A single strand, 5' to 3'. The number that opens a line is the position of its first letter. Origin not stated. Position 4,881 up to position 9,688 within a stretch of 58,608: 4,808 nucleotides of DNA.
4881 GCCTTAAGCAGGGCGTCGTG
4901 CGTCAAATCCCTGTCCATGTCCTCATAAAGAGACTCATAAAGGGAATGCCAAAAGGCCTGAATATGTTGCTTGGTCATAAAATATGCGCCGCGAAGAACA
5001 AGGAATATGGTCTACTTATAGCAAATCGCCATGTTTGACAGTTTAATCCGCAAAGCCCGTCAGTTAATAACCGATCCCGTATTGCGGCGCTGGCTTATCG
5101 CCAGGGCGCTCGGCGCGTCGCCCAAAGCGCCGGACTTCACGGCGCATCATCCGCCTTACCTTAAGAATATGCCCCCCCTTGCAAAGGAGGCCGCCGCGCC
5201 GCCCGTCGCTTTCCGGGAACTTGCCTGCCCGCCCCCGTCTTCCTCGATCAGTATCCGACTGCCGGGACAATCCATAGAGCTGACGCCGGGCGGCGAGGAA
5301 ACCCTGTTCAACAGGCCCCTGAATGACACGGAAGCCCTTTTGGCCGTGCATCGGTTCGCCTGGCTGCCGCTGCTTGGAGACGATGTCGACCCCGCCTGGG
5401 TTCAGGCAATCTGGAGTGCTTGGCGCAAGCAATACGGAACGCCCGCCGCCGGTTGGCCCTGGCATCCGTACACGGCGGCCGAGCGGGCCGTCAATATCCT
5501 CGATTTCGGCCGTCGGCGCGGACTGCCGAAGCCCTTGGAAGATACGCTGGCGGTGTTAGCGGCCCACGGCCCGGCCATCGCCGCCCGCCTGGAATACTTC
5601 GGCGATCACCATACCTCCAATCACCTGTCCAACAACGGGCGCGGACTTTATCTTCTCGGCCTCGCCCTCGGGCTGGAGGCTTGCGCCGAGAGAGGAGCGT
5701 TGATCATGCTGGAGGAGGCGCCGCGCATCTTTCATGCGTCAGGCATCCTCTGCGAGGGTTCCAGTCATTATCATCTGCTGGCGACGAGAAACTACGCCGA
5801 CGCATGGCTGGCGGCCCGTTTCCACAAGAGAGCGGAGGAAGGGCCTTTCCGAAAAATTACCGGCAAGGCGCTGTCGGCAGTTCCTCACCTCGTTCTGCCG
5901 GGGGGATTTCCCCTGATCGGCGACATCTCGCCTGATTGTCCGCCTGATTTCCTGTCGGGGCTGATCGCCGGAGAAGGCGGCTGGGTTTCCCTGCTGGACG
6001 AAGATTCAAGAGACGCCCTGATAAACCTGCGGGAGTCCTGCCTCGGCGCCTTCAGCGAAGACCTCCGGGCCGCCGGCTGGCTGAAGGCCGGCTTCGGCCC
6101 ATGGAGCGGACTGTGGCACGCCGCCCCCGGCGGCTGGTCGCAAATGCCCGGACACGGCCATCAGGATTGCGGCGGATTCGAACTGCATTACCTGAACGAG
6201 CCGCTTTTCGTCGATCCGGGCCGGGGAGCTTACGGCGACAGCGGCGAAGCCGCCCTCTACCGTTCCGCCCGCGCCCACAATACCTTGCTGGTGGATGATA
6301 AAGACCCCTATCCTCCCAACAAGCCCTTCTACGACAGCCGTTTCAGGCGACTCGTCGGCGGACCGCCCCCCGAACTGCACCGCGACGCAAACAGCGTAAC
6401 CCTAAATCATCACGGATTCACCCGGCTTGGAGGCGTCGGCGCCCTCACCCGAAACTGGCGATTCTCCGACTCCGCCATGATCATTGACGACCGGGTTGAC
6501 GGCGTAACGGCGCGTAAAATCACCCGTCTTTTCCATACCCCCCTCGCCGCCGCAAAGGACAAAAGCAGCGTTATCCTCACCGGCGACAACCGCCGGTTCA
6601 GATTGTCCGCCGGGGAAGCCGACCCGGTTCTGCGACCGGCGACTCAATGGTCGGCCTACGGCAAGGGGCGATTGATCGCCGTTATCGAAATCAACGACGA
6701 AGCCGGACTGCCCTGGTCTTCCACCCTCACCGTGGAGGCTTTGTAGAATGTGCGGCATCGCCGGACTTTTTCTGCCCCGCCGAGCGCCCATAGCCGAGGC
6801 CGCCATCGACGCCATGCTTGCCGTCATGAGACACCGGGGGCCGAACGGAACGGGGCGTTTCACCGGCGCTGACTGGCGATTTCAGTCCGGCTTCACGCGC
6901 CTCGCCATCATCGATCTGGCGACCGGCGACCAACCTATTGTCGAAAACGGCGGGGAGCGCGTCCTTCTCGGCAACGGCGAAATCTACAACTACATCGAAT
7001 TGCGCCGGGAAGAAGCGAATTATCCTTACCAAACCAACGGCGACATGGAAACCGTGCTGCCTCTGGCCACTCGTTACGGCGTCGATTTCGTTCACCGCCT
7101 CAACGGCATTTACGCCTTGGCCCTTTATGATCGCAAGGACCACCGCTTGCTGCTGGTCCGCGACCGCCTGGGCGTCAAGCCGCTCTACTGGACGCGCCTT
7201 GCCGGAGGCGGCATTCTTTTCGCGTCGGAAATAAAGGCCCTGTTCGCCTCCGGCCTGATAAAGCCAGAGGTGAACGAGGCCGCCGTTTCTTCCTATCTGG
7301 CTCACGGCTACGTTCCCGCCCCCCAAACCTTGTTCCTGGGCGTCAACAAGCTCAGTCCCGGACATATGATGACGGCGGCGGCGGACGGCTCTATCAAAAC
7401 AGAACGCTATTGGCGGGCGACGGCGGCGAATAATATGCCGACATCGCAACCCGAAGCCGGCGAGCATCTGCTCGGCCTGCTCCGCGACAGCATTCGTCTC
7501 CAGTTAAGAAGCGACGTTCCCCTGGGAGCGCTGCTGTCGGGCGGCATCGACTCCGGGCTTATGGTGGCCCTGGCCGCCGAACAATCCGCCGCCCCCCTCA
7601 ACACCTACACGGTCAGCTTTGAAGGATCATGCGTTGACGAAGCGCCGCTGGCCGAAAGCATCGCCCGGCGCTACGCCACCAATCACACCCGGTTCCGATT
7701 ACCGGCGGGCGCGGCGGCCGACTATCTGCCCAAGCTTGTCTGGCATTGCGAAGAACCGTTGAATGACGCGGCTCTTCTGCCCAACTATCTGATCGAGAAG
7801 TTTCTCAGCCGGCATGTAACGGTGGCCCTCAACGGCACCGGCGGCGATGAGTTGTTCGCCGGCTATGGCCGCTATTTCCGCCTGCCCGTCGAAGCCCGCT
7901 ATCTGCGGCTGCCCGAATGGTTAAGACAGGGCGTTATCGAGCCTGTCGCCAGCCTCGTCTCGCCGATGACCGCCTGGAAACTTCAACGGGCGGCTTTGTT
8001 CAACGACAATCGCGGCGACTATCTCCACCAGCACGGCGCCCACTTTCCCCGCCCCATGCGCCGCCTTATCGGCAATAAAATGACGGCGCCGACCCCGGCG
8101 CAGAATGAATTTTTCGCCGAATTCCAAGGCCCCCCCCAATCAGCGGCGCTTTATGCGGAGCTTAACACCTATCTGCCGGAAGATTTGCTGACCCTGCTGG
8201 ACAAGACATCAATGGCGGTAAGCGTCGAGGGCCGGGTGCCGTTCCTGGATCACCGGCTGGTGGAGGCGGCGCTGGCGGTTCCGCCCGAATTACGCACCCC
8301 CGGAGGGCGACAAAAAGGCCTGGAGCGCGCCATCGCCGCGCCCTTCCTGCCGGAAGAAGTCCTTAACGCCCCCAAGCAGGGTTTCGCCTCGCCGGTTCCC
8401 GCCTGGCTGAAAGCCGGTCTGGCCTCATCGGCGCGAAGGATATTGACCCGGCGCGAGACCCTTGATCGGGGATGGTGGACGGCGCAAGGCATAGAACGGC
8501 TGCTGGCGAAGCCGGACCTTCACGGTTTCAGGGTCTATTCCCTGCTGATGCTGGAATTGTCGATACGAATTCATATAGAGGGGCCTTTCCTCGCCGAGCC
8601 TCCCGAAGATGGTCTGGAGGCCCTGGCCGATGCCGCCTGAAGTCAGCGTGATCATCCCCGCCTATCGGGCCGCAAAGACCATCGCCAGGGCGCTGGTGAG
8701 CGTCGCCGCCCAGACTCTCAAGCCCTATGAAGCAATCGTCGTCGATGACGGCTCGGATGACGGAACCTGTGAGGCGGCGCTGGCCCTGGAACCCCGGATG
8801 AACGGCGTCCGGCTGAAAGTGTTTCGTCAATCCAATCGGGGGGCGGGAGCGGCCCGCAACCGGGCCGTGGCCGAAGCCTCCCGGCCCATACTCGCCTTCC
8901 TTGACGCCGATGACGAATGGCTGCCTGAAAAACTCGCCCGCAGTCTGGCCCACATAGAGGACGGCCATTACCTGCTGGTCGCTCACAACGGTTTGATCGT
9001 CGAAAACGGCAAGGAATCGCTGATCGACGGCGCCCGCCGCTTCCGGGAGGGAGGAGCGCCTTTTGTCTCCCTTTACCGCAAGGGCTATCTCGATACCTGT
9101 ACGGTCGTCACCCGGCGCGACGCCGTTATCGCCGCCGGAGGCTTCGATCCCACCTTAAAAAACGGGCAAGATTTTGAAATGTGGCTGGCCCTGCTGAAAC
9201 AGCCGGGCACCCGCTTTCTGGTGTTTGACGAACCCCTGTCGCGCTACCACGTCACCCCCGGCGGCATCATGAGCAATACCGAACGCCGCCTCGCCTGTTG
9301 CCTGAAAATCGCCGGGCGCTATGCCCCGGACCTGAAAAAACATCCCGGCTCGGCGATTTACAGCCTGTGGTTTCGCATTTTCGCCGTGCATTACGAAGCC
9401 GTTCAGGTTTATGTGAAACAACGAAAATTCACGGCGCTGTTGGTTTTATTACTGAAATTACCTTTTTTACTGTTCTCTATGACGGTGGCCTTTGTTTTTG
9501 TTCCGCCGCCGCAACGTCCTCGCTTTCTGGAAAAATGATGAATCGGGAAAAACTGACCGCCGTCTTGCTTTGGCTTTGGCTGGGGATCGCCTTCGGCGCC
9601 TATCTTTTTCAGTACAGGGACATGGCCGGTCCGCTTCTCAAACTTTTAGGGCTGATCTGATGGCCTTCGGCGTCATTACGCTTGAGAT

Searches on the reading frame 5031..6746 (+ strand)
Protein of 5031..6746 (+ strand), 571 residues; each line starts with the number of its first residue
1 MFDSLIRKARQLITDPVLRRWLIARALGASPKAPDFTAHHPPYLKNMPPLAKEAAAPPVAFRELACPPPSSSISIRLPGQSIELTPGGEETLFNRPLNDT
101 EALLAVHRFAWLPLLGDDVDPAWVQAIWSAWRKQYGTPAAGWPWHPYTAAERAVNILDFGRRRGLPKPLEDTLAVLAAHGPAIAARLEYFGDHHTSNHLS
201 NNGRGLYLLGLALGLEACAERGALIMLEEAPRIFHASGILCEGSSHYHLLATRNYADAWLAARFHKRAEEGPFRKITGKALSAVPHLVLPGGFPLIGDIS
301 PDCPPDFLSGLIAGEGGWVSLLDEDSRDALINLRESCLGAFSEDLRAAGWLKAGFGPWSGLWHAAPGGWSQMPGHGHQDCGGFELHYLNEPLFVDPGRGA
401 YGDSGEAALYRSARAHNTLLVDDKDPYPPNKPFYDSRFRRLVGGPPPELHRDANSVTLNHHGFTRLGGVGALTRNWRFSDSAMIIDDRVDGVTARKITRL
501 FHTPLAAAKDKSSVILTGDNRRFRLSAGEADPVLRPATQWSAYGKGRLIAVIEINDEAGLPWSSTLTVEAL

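Call 7: search_protein_families(library=pfam, proteins=[window:5031-6746:+], max_evalue=0.001)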
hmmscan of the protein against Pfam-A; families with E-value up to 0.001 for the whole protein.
window:5031-6746:+ (571 aa): 1 family
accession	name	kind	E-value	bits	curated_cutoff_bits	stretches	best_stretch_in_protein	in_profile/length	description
PF07940.18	Hepar_II_III_C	-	1e-19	71.4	24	1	344-528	8-195/237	Heparinase II/III-like, C-terminal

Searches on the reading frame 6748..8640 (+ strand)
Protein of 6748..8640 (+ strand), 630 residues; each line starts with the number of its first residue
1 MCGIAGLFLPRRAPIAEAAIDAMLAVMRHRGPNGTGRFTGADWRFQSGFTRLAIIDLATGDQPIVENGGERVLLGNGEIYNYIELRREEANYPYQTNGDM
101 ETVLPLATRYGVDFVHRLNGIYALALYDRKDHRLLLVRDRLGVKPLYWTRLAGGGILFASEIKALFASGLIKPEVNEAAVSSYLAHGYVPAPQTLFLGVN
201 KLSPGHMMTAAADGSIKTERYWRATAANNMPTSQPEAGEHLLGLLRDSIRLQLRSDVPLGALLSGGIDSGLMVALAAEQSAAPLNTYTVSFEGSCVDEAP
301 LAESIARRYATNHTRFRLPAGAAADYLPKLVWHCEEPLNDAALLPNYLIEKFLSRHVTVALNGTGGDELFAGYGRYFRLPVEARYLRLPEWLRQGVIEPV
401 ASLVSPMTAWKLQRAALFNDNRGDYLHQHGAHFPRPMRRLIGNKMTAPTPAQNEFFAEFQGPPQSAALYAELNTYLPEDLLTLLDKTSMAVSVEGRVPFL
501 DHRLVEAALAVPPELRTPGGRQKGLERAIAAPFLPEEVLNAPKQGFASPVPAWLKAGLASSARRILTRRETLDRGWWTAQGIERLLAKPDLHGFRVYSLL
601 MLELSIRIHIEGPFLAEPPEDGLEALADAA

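Call 7: search_protein_families(library=pfam, proteins=[window:6748-8640:+], max_evalue=0.001)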
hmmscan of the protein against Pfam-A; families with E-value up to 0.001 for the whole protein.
window:6748-8640:+ (630 aa): 3 families
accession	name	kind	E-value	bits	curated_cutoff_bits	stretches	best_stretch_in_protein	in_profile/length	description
PF00733.27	Asn_synthase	-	1.5e-84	285.1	21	1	241-603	2-350/354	Asparagine synthase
PF13537.11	GATase_7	-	1.3e-36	125.8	25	1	50-166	2-122/123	Glutamine amidotransferase domain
PF13522.11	GATase_6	-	2.5e-27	95.9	27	1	48-161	15-130/130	Glutamine amidotransferase domain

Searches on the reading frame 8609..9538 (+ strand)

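Call 3: search_protein_families(library=pfam, proteins=[window:8609-9538:+], max_evalue=0.001)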
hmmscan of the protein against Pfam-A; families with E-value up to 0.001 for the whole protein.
window:8609-9538:+ (309 aa): 3 families
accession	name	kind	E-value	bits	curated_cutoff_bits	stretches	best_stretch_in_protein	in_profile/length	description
PF00535.33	Glycos_transf_2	-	1.9e-30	106.4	23.3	1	13-125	1-112/168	Glycosyl transferase family 2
PF13641.12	Glyco_tranf_2_3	-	1.4e-13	51.8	27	1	10-197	2-196/230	Glycosyltransferase like family 2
PF10111.15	Glyco_tranf_2_2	-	1e-09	38.7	27.3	1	13-114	1-104/276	Glycosyltransferase like family 2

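Call 4: search_protein_families(library=ncbifam, proteins=[window:8609-9538:+], max_evalue=0.001)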
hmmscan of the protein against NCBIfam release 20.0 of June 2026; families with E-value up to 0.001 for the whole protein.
window:8609-9538:+ (309 aa): 24 families
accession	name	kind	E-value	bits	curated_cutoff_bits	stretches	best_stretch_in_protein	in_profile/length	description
NF047683.1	TeichurnBiosyTuaG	equivalog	6.2e-30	104.7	400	1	9-224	5-214/252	teichuronic acid biosynthesis protein TuaG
NF041875.1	EPS_EpsD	equivalog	2.7e-26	92.8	370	1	12-119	1-107/325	exopolysaccharide biosynthesis glycosyltransferase EpsD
TIGR03965.1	mycofact_glyco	equivalog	3.5e-22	78.9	280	1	3-195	67-263/467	mycofactocin biosynthesis glycosyltransferase MftF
NF007482.0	PRK10073.1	equivalog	2.2e-18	66.4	423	1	10-113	6-107/334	glycosyltransferase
NF050050.1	ProtGlycPglI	equivalog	3.1e-16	59.6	500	1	10-135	2-126/306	GalNAc(5)-diNAcBac-PP-undecaprenol beta-1,3-glucosyltransferase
NF053739.1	GlytfEpsEBac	equivalog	1.3e-14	53.9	450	1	10-210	1-199/265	glycosyltransferase EpsE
TIGR04017.1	WcaA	equivalog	7e-13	48.8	495.75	1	10-205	5-198/279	colanic acid biosynthesis glycosyltransferase WcaA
NF007453.0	PRK10018.1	equivalog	1.6e-12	47.7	382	1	10-205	6-199/280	colanic acid biosynthesis glycosyltransferase WcaA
TIGR04283.1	glyco_like_mftF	equivalog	5.8e-12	45.7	182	1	12-116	1-96/221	TIGR04283 family arsenosugar biosynthesis glycosyltransferase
TIGR03937.1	PgaC_IcaA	equivalog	7.9e-11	41.5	422.3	1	10-101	45-135/407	poly-beta-1,6-N-acetyl-D-glucosamine synthase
NF038302.1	EPS_HpsE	equivalog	6.5e-10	38.5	300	1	11-102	2-97/307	hormogonium polysaccharide biosynthesis glycosyltransferase HpsE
TIGR03469.1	HpnB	hypoth_equivalog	1.8e-09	37.1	379.25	1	10-125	44-169/386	hopene-associated glycosyltransferase HpnB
NF038299.1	EPS_HpsN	equivalog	2.9e-09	36.3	425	1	10-108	1-97/317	hormogonium polysaccharide biosynthesis glycosyltransferase HpsN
NF010496.0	PRK13915.1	equivalog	2e-08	33.7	262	1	11-102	32-127/307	glucosyl-3-phosphoglycerate synthase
NF041391.1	DPhHxTase_Halo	equivalog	2.8e-08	33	375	1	18-121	3-98/213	dolichyl-phosphate hexose transferase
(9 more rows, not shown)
